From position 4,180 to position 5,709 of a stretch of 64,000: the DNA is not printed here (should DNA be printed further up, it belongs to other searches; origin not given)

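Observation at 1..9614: Tightly coupled operon of at least 8 genes combining KS/CLF, aryl/acyl ligase, MIO ammonia-lyase, B12-rSAM, thioesterase, Dak2-DegV and GT2: an aryl-polyene/flexirubin-like but atypical lipid pathway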

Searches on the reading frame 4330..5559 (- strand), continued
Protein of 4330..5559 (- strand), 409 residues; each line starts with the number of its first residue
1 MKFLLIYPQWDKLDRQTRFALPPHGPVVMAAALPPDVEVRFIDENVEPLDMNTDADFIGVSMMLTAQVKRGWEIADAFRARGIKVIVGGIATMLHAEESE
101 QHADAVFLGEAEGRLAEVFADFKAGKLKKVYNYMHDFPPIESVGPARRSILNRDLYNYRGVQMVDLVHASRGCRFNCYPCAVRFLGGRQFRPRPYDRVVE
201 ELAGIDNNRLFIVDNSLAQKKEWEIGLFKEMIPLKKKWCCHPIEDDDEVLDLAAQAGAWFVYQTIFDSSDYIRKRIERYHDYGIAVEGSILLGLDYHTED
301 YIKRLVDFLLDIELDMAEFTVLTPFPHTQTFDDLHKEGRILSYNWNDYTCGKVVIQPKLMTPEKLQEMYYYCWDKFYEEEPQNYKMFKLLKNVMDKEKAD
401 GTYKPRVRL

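Call 69: search_protein_families(library=ncbifam, proteins=[L004:5394-6743:-, L004:2515-3513:-, L004:3569-4666:-, L004:9329-9994:+, L004:10001-11275:+, P0132, P0133, P0137, L038:3494-4969:+, L038:5355-6596:+], max_evalue=0.00001)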
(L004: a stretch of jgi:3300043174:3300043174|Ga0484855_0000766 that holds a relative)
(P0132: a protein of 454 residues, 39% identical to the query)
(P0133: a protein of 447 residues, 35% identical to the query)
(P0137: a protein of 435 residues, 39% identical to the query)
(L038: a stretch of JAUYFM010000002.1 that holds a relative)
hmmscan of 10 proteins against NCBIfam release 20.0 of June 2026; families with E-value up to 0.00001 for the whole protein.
L004:5394-6743:- (449 aa): 16 families
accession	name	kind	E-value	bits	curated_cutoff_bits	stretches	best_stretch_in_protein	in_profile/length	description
TIGR04072.2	rSAM_ladder_B12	equivalog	1.1e-113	380.2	360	1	2-449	1-443/443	lipid biosynthesis B12-binding/radical SAM protein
TIGR04385.1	B12_rSAM_cofa1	equivalog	1.1e-43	150.1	450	1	17-397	18-415/438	B12 lower ligand biosynthesis radical SAM protein BzaD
TIGR04428.1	B12_rSAM_trp_MT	equivalog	3.6e-32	111.5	500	2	3-156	2-157/558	tryptophan 2-C-methyltransferase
TIGR04013.1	B12_SAM_MJ_1487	hypoth_equivalog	3.2e-22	78.9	251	1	80-356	56-336/382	TIGR04013 family B12-binding domain/radical SAM domain-containing protein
TIGR04479.1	bcpD_PhpK_rSAM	subfamily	7.6e-21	74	600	1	128-352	183-408/504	PhpK family radical SAM P-methyltransferase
NF033070.1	rSAM_AprD4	equivalog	4e-20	72.1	500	1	179-377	190-391/456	AprD4 family radical SAM diol-dehydratase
TIGR03471.1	HpnJ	equivalog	3.1e-19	69.2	577.6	1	184-379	196-390/472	hopanoid biosynthesis associated radical SAM protein HpnJ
TIGR04014.1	B12_SAM_MJ_0865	equivalog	3.1e-19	69.1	360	2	82-237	56-212/434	methyl-coenzyme M reductase glutamine C-methyltransferase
NF045585.1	rSAM_slr0320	equivalog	4.6e-19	68.3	775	1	174-348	223-404/511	photosystem II high light acclimation radical SAM protein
TIGR04367.1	HpnR_B12_rSAM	equivalog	5.5e-18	64.8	650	1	18-329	21-329/490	hopanoid C-3 methylase HpnR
NF040546.1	rSAM_CUAEP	equivalog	1.7e-10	40.2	500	1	91-352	72-340/468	CUAEP/CCAEP-tail radical SAM (seleno)protein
TIGR04190.1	B12_SAM_Ta0216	equivalog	5.1e-06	25.3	500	0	172-353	208-394/554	TIGR04190 family B12-binding domain/radical SAM domain protein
TIGR03975.1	rSAM_ocin_1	subfamily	6.1e-06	25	281.85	0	275-351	352-428/606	RiPP maturation radical SAM C-methyltransferase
TIGR04295.1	B12_rSAM_oligo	hypoth_equivalog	6.8e-06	25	400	0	33-243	40-257/422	TIGR04295 family B12-binding domain-containing radical SAM protein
NF050148.1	rSAM_ApyD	equivalog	7.5e-06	24.6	750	0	98-352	106-365/645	RiPP biosynthesis radical SAM protein ApyD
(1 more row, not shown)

L004:2515-3513:- (332 aa): 8 families
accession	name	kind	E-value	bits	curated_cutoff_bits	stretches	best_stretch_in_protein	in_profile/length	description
NF045646.2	rSAM_Se_TrsS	equivalog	6.4e-08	31.6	490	1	28-89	89-148/441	radical SAM (seleno)protein TrsS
NF045702.1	rSAM_GDGT_ether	equivalog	1.9e-07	30.1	450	1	29-90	90-152/486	tetraether lipid synthase Tes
TIGR04250.1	SCM_rSAM_ScmE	equivalog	2.4e-07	30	400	1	26-88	4-64/358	SynChlorMet cassette radical SAM/SPASM protein ScmE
NF045574.1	sacti_mat_StsB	exception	4.4e-07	29.1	625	1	18-90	89-158/466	StsB family radical SAM/SPASM domain sactipeptide maturase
TIGR04051.1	rSAM_NirJ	equivalog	8e-07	28.3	515.45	1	28-89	5-64/354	heme d1 biosynthesis radical SAM protein NirJ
TIGR04546.1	rSAM_ahbC_deAc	equivalog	1.4e-06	27.3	650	1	27-106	41-122/390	12,18-didecarboxysiroheme deacetylase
NF038283.1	viperin_w_prok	equivalog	2.8e-06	26.7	180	1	29-100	6-86/281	viperin family antiviral radical SAM protein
TIGR04054.1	rSAM_NirJ1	equivalog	4.6e-06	25.5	650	1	28-92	39-101/387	putative heme d1 biosynthesis radical SAM protein NirJ1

L004:3569-4666:- (365 aa): 4 families
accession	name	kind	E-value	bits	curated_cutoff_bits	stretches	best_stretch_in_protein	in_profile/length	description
TIGR04250.1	SCM_rSAM_ScmE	equivalog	1e-08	34.5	400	1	49-222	7-192/358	SynChlorMet cassette radical SAM/SPASM protein ScmE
NF047865.1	rSAM_PapB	equivalog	7.7e-07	28.6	340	1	51-117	9-78/330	PapB family radical SAM/SPASM ranthipeptide maturase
TIGR04051.1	rSAM_NirJ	equivalog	3.5e-06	26.2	515.45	1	49-126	6-85/354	heme d1 biosynthesis radical SAM protein NirJ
TIGR02668.1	moaA_archaeal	equivalog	4.7e-06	25.8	325.25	1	49-127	14-95/303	GTP 3',8-cyclase MoaA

L004:9329-9994:+ (221 aa): 0 families

L004:10001-11275:+ (424 aa): 7 families
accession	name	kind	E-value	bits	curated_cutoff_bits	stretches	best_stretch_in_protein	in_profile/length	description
TIGR04013.1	B12_SAM_MJ_1487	hypoth_equivalog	1.9e-13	50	251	1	43-203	32-189/382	TIGR04013 family B12-binding domain/radical SAM domain-containing protein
TIGR03471.1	HpnJ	equivalog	1.5e-10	40.6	577.6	1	270-381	323-437/472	hopanoid biosynthesis associated radical SAM protein HpnJ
TIGR04072.2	rSAM_ladder_B12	equivalog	2.4e-10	39.6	360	1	68-232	83-252/443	lipid biosynthesis B12-binding/radical SAM protein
TIGR02026.1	BchE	equivalog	2.9e-10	39.6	481.35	1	274-378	327-429/497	magnesium-protoporphyrin IX monomethyl ester anaerobic oxidative cyclase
TIGR04367.1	HpnR_B12_rSAM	equivalog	1.2e-07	30.6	650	1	59-216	65-238/490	hopanoid C-3 methylase HpnR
NF033070.1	rSAM_AprD4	equivalog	1.7e-07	30.5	500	0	277-370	327-425/456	AprD4 family radical SAM diol-dehydratase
TIGR04014.1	B12_SAM_MJ_0865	equivalog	4e-06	25.9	360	0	56-204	40-200/434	methyl-coenzyme M reductase glutamine C-methyltransferase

P0132 (454 aa): 25 families
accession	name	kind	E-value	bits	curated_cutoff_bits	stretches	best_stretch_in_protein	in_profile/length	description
TIGR02026.1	BchE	equivalog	2e-35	122.6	481.35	1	66-412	62-438/497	magnesium-protoporphyrin IX monomethyl ester anaerobic oxidative cyclase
TIGR03471.1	HpnJ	equivalog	4.5e-31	108.2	577.6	1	162-426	187-457/472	hopanoid biosynthesis associated radical SAM protein HpnJ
TIGR04479.1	bcpD_PhpK_rSAM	subfamily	5.6e-29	100.9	600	1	164-342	232-414/504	PhpK family radical SAM P-methyltransferase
TIGR04013.1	B12_SAM_MJ_1487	hypoth_equivalog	1.5e-28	99.8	251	1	43-217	17-199/382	TIGR04013 family B12-binding domain/radical SAM domain-containing protein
TIGR04072.2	rSAM_ladder_B12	equivalog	4e-25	88.3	360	1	82-367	85-380/443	lipid biosynthesis B12-binding/radical SAM protein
NF038361.1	rSAM_Sden_1168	equivalog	3.2e-22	78.8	575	1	175-368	285-482/560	Sden_1168 family B12-binding radical SAM P-methyltransferase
TIGR04014.1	B12_SAM_MJ_0865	equivalog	3.1e-21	75.7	360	2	69-216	40-204/434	methyl-coenzyme M reductase glutamine C-methyltransferase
TIGR04367.1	HpnR_B12_rSAM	equivalog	3.3e-21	75.4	650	1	49-384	43-396/490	hopanoid C-3 methylase HpnR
NF050148.1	rSAM_ApyD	equivalog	1.2e-19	70.2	750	1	172-362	199-396/645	RiPP biosynthesis radical SAM protein ApyD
TIGR04295.1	B12_rSAM_oligo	hypoth_equivalog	1.2e-16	60.5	400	1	175-358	203-383/422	TIGR04295 family B12-binding domain-containing radical SAM protein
TIGR00089.1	TIGR00089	subfamily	1.8e-11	43.5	251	1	49-357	18-338/429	MiaB/RimO family radical SAM methylthiotransferase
NF045585.1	rSAM_slr0320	equivalog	4.3e-10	38.7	775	1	175-317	238-387/511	photosystem II high light acclimation radical SAM protein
NF040542.1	rSAM_RCCLKC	equivalog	5.4e-10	39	450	0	39-167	17-153/423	arsinothricin biosynthesis radical SAM protein ArsL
NF033070.1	rSAM_AprD4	equivalog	9.9e-09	34.6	500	1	176-394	200-424/456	AprD4 family radical SAM diol-dehydratase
TIGR01574.1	miaB-methiolase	equivalog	1.9e-08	33.8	355.3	1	171-357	144-345/437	tRNA (N6-isopentenyl adenosine(37)-C2)-methylthiotransferase MiaB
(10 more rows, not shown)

P0133 (447 aa): 21 families
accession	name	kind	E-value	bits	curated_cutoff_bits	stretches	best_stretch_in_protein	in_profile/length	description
TIGR02026.1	BchE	equivalog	1.1e-39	136.7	481.35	1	168-439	196-465/497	magnesium-protoporphyrin IX monomethyl ester anaerobic oxidative cyclase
TIGR04013.1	B12_SAM_MJ_1487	hypoth_equivalog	3.1e-33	115.2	251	2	32-216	13-202/382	TIGR04013 family B12-binding domain/radical SAM domain-containing protein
TIGR03471.1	HpnJ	equivalog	1.1e-31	110.3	577.6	1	163-404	192-436/472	hopanoid biosynthesis associated radical SAM protein HpnJ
TIGR04014.1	B12_SAM_MJ_0865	equivalog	1.2e-25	90.2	360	1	67-357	48-357/434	methyl-coenzyme M reductase glutamine C-methyltransferase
TIGR04479.1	bcpD_PhpK_rSAM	subfamily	2.5e-24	85.6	600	1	171-343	246-416/504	PhpK family radical SAM P-methyltransferase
NF050148.1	rSAM_ApyD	equivalog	1.4e-23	83.2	750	1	171-360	204-395/645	RiPP biosynthesis radical SAM protein ApyD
TIGR04072.2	rSAM_ladder_B12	equivalog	2.7e-21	75.7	360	1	75-368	85-382/443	lipid biosynthesis B12-binding/radical SAM protein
TIGR04367.1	HpnR_B12_rSAM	equivalog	1.8e-20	72.9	650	1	69-383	70-396/490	hopanoid C-3 methylase HpnR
NF038361.1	rSAM_Sden_1168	equivalog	1.2e-19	70.3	575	1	169-368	283-483/560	Sden_1168 family B12-binding radical SAM P-methyltransferase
TIGR04295.1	B12_rSAM_oligo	hypoth_equivalog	7.3e-14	51.3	400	1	170-356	204-382/422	TIGR04295 family B12-binding domain-containing radical SAM protein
TIGR00089.1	TIGR00089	subfamily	1.8e-12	46.8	251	1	88-356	69-338/429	MiaB/RimO family radical SAM methylthiotransferase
NF033070.1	rSAM_AprD4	equivalog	4.9e-12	45.5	500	1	141-389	164-420/456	AprD4 family radical SAM diol-dehydratase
TIGR01578.1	MiaB-like-B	hypoth_equivalog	9.9e-10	37.7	314.7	0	273-366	248-342/421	tRNA (N(6)-L-threonylcarbamoyladenosine(37)-C(2))-methylthiotransferase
TIGR01579.1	MiaB-like-C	equivalog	3.6e-09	36.4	357.05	1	87-342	65-324/416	tRNA (N(6)-L-threonylcarbamoyladenosine(37)-C(2))-methylthiotransferase MtaB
NF040542.1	rSAM_RCCLKC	equivalog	1.2e-08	34.5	450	1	90-340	81-354/423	arsinothricin biosynthesis radical SAM protein ArsL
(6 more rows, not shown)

P0137 (435 aa): 15 families
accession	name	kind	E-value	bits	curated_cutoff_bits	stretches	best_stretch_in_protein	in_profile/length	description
TIGR02026.1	BchE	equivalog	1.3e-25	90.3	481.35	1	58-401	64-438/497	magnesium-protoporphyrin IX monomethyl ester anaerobic oxidative cyclase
TIGR03471.1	HpnJ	equivalog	9.7e-24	84.1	577.6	1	162-399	199-441/472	hopanoid biosynthesis associated radical SAM protein HpnJ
TIGR04013.1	B12_SAM_MJ_1487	hypoth_equivalog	6.8e-22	77.8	251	1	45-203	31-194/382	TIGR04013 family B12-binding domain/radical SAM domain-containing protein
TIGR04367.1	HpnR_B12_rSAM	equivalog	2.8e-21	75.6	650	1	101-363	111-387/490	hopanoid C-3 methylase HpnR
TIGR04072.2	rSAM_ladder_B12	equivalog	1.4e-17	63.5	360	1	74-305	87-329/443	lipid biosynthesis B12-binding/radical SAM protein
TIGR04014.1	B12_SAM_MJ_0865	equivalog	3e-17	62.5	360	1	166-346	166-357/434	methyl-coenzyme M reductase glutamine C-methyltransferase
TIGR04479.1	bcpD_PhpK_rSAM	subfamily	4.6e-17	61.6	600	1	154-325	235-409/504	PhpK family radical SAM P-methyltransferase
NF033070.1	rSAM_AprD4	equivalog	1.1e-16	60.7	500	1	132-375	161-417/456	AprD4 family radical SAM diol-dehydratase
NF038361.1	rSAM_Sden_1168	equivalog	2e-16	59.7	575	1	163-353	285-479/560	Sden_1168 family B12-binding radical SAM P-methyltransferase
NF050148.1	rSAM_ApyD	equivalog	4.6e-16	58.3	750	1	125-350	163-396/645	RiPP biosynthesis radical SAM protein ApyD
TIGR04295.1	B12_rSAM_oligo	hypoth_equivalog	6.4e-14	51.5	400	1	72-277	89-314/422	TIGR04295 family B12-binding domain-containing radical SAM protein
TIGR04385.1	B12_rSAM_cofa1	equivalog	6.2e-09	35.6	450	1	151-277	186-317/438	B12 lower ligand biosynthesis radical SAM protein BzaD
TIGR00089.1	TIGR00089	subfamily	4e-08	32.5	251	0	102-201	89-180/429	MiaB/RimO family radical SAM methylthiotransferase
TIGR03904.1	SAM_YgiQ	equivalog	8.8e-07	27.8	462.35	1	159-204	293-338/558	YgiQ family radical SAM protein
NF045585.1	rSAM_slr0320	equivalog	8.1e-06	24.6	775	0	162-210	237-288/511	photosystem II high light acclimation radical SAM protein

L038:3494-4969:+ (491 aa): 12 families
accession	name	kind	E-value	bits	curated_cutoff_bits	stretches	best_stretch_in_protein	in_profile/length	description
TIGR02733.1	desat_CrtD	equivalog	8.1e-24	84.1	549.7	2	214-478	225-489/492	C-3',4' desaturase CrtD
NF045637.1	carotdesatCrtDProt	equivalog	6.4e-20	71.1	580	1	10-295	1-297/485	1-hydroxycarotenoid 3,4-desaturase CrtD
NF058655.1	CrtID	equivalog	6.9e-16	58.1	640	1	10-274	1-272/478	bifunctional phytoene desaturase/3,4-desaturase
TIGR02734.1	crtI_fam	subfamily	1.5e-15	56.9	238.1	1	10-274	1-271/504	phytoene desaturase family protein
TIGR02730.1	carot_isom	equivalog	2.9e-11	42.9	586.9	1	179-459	185-469/493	carotenoid isomerase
NF005560.0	PRK07233.1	equivalog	3.2e-11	42.7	252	1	9-55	2-48/435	hypothetical protein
TIGR03467.1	HpnE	equivalog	1.6e-09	37.6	283.05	0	10-56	1-47/430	hydroxysqualene dehydroxylase HpnE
NF005548.0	PRK07208.1-4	equivalog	4.6e-09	35.4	389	0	7-61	3-57/488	hypothetical protein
NF009410.0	PRK12771.1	subfamily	7.5e-08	31.4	516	1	5-47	136-178/566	NAD(P)-binding protein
NF042421.1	hydcarot_desat_CrtD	equivalog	1e-06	27.5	500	0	9-124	3-114/487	1-hydroxycarotenoid 3,4-desaturase CrtD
NF009454.0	PRK12814.1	equivalog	4.1e-06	25.5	916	1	3-48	189-234/657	putative NADPH-dependent glutamate synthase small subunit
NF009409.0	PRK12770.1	subfamily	9.5e-06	24.9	343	0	3-46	14-57/360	putative glutamate synthase subunit beta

L038:5355-6596:+ (413 aa): 20 families
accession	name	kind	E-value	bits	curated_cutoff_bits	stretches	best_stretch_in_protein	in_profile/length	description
NF006587.0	PRK09116.1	equivalog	2.4e-118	395.4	470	1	4-412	2-407/408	beta-ketoacyl-ACP synthase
NF005589.0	PRK07314.1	subfamily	8.7e-85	284.9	387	1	2-412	2-412/413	beta-ketoacyl-ACP synthase II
TIGR03150.1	fabF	equivalog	1.3e-84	284.2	493.75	1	4-410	1-407/407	beta-ketoacyl-ACP synthase II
NF005935.0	PRK07967.1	equivalog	3.5e-78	263.2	630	1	4-412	2-404/406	beta-ketoacyl-ACP synthase I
NF004970.0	PRK06333.1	subfamily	3.8e-72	243.5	525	1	1-412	1-422/424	beta-ketoacyl-ACP synthase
NF006274.0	PRK08439.1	equivalog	2e-59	201.4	621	1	4-411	2-405/406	beta-ketoacyl-ACP synthase II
NF005916.1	PRK07910.1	equivalog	2.1e-59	201.5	560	1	5-408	13-414/418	KasA/KasB family beta-ketoacyl-ACP synthase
NF006434.0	PRK08722.1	equivalog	9.7e-57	192.7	759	1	1-412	1-414/414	beta-ketoacyl-ACP synthase II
NF005490.0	PRK07103.1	equivalog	5.9e-54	183.7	445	1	3-411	3-412/414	polyketide beta-ketoacyl:acyl carrier protein synthase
NF005076.0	PRK06501.1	equivalog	5.5e-52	177.1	629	1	6-409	13-420/425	beta-ketoacyl-ACP synthase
NF006618.0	PRK09185.1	subfamily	1.9e-46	158.9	407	1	5-410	4-391/394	beta-ketoacyl-ACP synthase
NF058662.1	cispenta_AmcF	equivalog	3.8e-44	151.2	325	1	144-410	104-368/369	cispentacin biosynthesis acyltransferase subunit AmcF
NF004618.0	PRK05952.1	equivalog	1.5e-42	145.9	455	1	5-411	3-382/384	beta-ketoacyl-ACP synthase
NF045894.1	PKS_plus_SDR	equivalog_domain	1e-32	112.9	1740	1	81-375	96-382/1515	type I polyketide synthase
NF040607.1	mycolic_Pks13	equivalog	7.1e-27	93.3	2100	1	65-411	178-525/1680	polyketide synthase Pks13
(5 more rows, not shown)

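Call 80: predict_structure(alignment_id=A1)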
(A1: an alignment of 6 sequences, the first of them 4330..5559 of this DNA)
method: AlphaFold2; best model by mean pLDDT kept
length: 409 residues; sequences in the alignment: 6
mean_pLDDT: 58.2   pTM: 0.42
mean pLDDT of the five models: 58.2, 54.4, 51.8, 51.2, 49.7
residues with pLDDT >= 90: 23; 70-90: 101; 50-70: 123; < 50: 162
segments of 3 or more residues with pLDDT < 50: 12-22, 134-136, 155-193, 207-218, 262-269, 291-300, 314-317, 319-361, 372-390, 405-409
pLDDT, mean of each block of 10 residues (from residue 1): 83 39 55 79 78 89 70 94 85 66 79 77 88 56 57 46 28 28 27 54 52 45 77 64 75 73 45 67 62 41 55 50 40 43 28 39 49 43 43 66 48
secondary structure, 60 per line:
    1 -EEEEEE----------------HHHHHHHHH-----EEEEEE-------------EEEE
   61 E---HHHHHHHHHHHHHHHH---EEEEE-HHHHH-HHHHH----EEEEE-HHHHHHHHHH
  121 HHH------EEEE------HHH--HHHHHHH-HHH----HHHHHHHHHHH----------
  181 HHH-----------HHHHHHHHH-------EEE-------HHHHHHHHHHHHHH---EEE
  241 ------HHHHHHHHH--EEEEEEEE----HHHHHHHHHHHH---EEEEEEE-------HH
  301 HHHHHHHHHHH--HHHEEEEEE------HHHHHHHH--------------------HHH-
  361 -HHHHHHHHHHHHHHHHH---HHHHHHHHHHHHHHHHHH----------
elements in order: E2-7 H24-32 E38-43 E57-61 H65-80 E84-88 H90-94 H96-100 E105-109 H111-123 E130-133 H145-151 H160-170 H195-203 E211-213 H221-234 E238-240 H247-255 E258-265 H270-281 E285-291 H299-311 E317-322 H329-336 H362-378 H382-399
